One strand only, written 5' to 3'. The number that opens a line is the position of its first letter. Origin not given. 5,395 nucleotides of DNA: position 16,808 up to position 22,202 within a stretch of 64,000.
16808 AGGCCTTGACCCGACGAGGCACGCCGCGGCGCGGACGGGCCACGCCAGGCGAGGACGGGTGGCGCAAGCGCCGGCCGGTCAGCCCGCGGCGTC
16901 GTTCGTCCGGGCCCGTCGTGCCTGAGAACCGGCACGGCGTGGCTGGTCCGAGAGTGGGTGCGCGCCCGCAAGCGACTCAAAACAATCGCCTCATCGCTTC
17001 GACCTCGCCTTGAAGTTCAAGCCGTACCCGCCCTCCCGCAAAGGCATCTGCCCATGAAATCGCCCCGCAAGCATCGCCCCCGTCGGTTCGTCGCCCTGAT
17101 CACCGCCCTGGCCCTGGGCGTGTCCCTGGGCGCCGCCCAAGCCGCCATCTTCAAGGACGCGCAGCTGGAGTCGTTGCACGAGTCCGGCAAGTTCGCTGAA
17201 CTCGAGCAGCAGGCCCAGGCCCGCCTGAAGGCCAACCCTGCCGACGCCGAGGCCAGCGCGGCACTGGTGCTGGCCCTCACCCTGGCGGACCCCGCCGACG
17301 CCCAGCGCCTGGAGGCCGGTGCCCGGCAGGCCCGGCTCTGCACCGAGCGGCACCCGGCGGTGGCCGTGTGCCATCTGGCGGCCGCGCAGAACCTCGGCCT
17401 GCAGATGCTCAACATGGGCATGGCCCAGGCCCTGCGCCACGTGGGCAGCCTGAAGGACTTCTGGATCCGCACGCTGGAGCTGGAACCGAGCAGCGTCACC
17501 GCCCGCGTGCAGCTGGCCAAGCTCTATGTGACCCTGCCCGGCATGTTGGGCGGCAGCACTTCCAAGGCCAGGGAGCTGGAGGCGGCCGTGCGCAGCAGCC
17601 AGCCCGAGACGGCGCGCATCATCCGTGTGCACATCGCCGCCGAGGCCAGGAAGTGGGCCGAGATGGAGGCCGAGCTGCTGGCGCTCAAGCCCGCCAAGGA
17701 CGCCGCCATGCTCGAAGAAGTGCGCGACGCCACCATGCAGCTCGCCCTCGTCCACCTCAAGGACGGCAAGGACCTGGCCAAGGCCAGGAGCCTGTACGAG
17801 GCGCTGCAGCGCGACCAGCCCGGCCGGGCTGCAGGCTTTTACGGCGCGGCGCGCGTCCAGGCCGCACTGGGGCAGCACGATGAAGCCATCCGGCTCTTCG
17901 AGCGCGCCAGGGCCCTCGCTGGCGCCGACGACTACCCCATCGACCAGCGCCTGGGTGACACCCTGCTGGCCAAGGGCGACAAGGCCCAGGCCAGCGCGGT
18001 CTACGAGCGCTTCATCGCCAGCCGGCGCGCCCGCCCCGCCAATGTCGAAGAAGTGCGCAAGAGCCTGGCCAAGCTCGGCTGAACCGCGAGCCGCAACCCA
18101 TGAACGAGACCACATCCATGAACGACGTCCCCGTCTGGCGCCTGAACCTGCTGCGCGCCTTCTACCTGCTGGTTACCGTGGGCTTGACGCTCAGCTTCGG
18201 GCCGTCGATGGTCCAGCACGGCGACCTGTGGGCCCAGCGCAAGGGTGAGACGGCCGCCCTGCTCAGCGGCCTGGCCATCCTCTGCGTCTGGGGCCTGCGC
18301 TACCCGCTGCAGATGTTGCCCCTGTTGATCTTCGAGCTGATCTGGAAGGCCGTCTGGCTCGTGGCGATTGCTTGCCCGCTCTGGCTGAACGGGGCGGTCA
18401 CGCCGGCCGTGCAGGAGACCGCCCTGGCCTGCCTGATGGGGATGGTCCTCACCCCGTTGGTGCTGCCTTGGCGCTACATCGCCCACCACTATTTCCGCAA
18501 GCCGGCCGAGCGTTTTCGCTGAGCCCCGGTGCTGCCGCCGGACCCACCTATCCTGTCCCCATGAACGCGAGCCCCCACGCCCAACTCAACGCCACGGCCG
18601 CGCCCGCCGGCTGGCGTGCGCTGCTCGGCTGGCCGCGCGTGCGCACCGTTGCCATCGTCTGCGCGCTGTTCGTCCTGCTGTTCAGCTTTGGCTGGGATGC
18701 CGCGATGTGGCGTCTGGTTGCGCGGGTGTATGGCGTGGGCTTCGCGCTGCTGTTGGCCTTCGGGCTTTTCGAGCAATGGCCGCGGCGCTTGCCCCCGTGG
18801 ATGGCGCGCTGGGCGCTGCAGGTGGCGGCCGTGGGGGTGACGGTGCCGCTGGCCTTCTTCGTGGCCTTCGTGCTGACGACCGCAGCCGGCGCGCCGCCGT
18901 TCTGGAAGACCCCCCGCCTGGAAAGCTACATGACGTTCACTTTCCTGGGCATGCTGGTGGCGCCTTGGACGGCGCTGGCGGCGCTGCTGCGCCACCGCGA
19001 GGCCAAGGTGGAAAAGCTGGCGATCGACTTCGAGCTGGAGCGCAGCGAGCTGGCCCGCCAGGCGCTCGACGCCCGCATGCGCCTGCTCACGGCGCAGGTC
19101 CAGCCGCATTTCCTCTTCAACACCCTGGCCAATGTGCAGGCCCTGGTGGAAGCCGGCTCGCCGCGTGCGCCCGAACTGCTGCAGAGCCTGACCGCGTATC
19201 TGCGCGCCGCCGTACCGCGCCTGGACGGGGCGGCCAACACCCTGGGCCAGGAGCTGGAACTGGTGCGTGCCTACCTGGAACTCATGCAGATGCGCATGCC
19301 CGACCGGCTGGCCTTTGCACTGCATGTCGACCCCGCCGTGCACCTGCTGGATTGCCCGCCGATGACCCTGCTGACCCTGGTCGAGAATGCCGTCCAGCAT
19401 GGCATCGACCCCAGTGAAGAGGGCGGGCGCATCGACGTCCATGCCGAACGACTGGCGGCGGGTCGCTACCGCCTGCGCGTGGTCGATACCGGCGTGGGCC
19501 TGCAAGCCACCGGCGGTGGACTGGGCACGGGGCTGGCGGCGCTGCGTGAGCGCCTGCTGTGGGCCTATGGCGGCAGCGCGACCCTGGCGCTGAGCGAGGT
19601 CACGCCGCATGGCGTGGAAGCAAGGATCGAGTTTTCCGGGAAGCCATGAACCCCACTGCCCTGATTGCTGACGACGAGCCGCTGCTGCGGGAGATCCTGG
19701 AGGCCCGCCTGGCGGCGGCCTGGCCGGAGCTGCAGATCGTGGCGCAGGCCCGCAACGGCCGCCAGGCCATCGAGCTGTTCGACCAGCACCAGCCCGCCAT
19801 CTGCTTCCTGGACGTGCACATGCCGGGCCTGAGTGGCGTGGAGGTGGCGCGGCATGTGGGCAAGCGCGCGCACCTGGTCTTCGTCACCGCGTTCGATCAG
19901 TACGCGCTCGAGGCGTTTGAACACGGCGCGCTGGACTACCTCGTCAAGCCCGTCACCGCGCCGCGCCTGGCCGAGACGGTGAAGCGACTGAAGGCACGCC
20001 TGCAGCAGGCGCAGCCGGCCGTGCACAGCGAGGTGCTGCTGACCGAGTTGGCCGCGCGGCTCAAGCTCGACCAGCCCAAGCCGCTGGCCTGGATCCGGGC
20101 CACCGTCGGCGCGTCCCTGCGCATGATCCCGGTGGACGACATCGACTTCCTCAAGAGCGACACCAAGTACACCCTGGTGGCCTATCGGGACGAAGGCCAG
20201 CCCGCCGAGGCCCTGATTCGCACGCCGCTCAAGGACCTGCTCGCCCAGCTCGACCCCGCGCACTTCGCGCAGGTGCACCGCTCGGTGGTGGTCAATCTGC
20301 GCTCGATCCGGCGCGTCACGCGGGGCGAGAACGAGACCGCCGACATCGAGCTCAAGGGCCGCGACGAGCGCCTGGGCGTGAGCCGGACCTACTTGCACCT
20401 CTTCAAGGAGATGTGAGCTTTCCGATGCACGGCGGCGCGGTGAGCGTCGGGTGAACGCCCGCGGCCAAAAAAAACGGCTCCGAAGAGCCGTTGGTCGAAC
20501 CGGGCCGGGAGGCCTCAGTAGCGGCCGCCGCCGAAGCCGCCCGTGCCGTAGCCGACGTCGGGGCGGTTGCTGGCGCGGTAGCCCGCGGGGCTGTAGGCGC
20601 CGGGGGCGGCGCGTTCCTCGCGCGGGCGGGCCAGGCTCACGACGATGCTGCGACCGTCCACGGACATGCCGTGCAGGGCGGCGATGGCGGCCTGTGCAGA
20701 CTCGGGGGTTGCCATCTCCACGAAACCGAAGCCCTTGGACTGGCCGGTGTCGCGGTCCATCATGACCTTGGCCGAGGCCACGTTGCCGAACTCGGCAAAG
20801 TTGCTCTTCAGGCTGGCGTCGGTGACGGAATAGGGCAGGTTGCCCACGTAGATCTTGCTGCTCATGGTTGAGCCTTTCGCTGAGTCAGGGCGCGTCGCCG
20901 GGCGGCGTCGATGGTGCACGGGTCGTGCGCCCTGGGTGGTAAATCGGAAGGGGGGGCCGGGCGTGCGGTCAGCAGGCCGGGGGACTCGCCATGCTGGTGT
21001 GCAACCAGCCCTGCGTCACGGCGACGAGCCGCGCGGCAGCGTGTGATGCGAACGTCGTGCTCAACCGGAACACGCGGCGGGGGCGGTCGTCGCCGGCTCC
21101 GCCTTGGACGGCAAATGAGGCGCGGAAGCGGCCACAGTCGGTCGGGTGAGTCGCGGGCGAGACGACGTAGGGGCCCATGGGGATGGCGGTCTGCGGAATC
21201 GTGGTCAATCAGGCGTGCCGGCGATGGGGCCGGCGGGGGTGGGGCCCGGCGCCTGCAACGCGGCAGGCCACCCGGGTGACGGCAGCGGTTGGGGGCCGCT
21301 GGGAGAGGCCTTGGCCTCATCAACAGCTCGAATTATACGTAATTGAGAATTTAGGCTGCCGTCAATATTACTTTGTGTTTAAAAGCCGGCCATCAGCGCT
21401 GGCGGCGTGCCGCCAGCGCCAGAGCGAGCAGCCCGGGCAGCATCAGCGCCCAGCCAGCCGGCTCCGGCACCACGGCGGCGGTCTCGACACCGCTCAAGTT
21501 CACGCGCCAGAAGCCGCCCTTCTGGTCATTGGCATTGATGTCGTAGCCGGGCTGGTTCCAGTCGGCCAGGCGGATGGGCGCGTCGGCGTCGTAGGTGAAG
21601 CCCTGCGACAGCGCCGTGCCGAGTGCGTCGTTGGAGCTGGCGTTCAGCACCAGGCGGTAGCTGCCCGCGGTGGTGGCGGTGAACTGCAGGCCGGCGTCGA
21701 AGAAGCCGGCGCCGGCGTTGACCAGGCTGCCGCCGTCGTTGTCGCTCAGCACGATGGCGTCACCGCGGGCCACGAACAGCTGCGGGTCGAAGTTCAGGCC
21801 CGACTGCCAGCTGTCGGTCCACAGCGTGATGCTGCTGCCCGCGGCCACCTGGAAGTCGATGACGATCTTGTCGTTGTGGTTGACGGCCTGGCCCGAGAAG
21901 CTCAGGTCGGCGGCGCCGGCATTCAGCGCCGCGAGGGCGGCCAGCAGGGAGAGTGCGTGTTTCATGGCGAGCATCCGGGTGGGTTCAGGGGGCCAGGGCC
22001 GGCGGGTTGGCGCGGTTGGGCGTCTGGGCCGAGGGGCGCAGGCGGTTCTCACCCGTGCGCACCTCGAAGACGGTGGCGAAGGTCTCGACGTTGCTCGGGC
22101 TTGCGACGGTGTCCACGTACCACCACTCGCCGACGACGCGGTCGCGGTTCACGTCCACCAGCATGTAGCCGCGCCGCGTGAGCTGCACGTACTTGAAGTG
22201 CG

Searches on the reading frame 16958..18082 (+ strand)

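Call 33: search_protein_families(library=pfam, proteins=[window:16958-18082:+], max_evalue=0.001)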
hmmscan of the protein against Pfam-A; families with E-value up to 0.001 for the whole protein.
window:16958-18082:+ (374 aa): 7 families
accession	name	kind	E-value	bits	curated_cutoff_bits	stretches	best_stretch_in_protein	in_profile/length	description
PF14559.12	TPR_19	-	2.8e-06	28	25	2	271-321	5-55/68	Tetratricopeptide repeat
PF07719.23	TPR_2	-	9.3e-06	25.8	27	0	292-321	2-31/34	Tetratricopeptide repeat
PF13428.12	TPR_14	-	5.4e-05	23.9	23.5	0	295-332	5-41/44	Tetratricopeptide repeat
PF13174.12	TPR_6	-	0.0001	23.1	26.3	0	294-317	3-26/33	Tetratricopeptide repeat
PF13424.12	TPR_12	-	0.00012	22.6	30.1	1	270-321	17-75/77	Tetratricopeptide repeat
PF13181.12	TPR_8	-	0.0003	21.2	25.7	0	331-354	6-29/34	Tetratricopeptide repeat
PF13432.12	TPR_16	-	0.00046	21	32.7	1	262-321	3-61/65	Tetratricopeptide repeat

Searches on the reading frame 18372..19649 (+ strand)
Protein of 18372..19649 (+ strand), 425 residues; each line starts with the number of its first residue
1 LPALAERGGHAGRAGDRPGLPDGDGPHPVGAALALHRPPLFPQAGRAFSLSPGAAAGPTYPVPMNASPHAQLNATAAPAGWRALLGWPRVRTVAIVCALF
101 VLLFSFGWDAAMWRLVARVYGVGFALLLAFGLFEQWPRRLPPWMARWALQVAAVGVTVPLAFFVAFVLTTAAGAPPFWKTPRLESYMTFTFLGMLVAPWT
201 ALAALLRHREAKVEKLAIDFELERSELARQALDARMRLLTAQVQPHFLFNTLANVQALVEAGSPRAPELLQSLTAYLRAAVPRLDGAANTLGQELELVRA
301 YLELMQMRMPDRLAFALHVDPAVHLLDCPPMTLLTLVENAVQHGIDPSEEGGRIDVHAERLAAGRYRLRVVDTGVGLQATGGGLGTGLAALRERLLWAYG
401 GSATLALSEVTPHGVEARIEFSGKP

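Call 33: search_protein_families(library=pfam, proteins=[window:18372-19649:+], max_evalue=0.001)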
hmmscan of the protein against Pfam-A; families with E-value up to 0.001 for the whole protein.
window:18372-19649:+ (425 aa): 2 families
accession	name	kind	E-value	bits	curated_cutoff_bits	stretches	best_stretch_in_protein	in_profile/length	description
PF06580.19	His_kinase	-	1.3e-20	73.8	25.2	1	234-313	1-81/81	Histidine kinase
PF02518.31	HATPase_c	-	1.8e-06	28.8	26.4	1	333-419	6-105/111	Histidine kinase-, DNA gyrase B-, and HSP90-like ATPase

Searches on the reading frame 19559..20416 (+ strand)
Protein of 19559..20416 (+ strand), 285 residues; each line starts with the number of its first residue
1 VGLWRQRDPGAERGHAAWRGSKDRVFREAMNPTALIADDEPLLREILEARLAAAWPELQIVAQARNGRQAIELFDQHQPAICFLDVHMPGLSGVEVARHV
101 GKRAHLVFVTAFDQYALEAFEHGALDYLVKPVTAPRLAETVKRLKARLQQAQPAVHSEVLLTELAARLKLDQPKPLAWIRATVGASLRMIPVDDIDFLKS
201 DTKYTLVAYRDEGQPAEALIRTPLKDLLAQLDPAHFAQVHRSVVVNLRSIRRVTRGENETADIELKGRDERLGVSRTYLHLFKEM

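Call 33: search_protein_families(library=pfam, proteins=[window:19559-20416:+], max_evalue=0.001)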
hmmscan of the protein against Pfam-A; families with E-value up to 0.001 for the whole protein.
window:19559-20416:+ (285 aa): 2 families
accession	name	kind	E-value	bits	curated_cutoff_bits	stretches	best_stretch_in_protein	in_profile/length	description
PF00072.30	Response_reg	-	2e-20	73.4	30.2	1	35-141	2-110/111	Response regulator receiver domain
PF04397.21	LytTR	-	9.6e-19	67.9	22.6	1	187-285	3-96/98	LytTr DNA-binding domain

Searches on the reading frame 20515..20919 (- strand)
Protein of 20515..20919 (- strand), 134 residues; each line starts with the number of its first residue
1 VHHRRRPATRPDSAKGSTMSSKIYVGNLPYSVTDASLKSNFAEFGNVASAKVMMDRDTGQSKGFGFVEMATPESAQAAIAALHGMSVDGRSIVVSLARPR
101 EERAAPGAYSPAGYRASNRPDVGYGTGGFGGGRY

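Call 33: search_protein_families(library=pfam, proteins=[window:20515-20919:-], max_evalue=0.001)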
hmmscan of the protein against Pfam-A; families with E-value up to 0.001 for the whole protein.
window:20515-20919:- (134 aa): 3 families
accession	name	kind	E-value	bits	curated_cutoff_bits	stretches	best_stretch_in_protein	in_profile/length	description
PF00076.28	RRM_1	-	1.2e-23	83.2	20.7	1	23-92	1-69/70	RNA recognition motif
PF16367.11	RRM_7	-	0.00016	22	27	1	20-70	1-57/94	RNA recognition motif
PF13893.12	RRM_5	-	0.00084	19.5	27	1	10-98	15-100/125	RNA recognition motif. (a.k.a. RRM, RBD, or RNP domain)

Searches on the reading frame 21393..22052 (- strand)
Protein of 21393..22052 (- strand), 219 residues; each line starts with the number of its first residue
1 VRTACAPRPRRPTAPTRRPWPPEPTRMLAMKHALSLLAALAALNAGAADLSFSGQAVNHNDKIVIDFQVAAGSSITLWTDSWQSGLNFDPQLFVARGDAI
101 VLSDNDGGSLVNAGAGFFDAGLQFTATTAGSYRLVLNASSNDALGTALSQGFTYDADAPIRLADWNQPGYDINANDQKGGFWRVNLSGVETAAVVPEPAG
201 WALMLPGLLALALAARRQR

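Call 33: search_protein_families(library=pfam, proteins=[window:21393-22052:-], max_evalue=0.001)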
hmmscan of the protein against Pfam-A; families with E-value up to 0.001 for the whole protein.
window:21393-22052:- (219 aa): 1 family
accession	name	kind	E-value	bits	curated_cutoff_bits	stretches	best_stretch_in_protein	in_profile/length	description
PF04151.21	PPC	-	0.00058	21.1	25.9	1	67-136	7-68/70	Bacterial pre-peptidase C-terminal domain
